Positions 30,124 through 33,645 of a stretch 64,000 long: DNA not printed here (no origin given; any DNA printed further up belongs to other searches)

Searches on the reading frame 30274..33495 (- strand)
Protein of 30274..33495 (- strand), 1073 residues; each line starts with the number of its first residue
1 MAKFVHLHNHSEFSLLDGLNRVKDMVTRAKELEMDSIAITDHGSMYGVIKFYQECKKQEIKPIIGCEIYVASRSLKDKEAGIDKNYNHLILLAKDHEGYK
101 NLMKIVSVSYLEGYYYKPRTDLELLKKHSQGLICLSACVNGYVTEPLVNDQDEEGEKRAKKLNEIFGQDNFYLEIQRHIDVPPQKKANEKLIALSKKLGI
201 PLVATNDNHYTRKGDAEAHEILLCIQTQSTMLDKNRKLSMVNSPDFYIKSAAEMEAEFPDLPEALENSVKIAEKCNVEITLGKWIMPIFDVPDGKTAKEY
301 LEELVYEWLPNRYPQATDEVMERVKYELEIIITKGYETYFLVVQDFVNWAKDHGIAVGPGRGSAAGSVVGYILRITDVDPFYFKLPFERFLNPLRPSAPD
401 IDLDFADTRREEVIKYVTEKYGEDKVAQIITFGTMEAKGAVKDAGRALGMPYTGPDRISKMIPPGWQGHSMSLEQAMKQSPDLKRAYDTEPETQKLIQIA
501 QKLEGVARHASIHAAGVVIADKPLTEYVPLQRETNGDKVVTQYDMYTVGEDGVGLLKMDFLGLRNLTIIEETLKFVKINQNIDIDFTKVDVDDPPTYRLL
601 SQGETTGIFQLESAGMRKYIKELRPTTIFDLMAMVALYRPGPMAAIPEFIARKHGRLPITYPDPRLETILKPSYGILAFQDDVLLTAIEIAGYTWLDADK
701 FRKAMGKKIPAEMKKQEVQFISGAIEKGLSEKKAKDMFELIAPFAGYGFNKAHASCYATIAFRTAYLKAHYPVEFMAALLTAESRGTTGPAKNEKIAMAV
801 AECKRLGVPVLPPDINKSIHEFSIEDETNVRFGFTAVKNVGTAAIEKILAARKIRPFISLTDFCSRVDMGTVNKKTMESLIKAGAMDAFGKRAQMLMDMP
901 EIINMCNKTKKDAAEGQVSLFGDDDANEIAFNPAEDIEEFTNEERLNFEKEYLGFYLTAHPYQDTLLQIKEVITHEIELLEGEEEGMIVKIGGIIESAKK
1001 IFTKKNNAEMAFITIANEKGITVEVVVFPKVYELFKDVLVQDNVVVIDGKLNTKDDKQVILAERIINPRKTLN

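Call 18: search_protein_families(library=pfam, proteins=[window:30274-33495:-], max_evalue=0.001)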
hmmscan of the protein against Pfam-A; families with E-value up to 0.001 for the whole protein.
window:30274-33495:- (1073 aa): 5 families
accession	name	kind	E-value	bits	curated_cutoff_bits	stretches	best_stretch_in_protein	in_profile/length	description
PF07733.18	DNA_pol3_alpha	-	1.1e-99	333.7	23.9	1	299-562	1-260/260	Bacterial DNA polymerase III alpha NTPase domain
PF02811.25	PHP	-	3.9e-61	206.6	26.4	1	6-178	1-164/164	PHP domain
PF17657.6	DNA_pol3_finger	-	1.9e-53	180.7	22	1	565-728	1-166/166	Bacterial DNA polymerase III alpha subunit finger domain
PF14579.12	HHH_6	-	1.3e-29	102.6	25.6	1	807-894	1-89/90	Helix-hairpin-helix motif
PF01336.31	tRNA_anti-codon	-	2.2e-05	24.7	27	1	989-1065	1-72/75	OB-fold nucleic acid binding domain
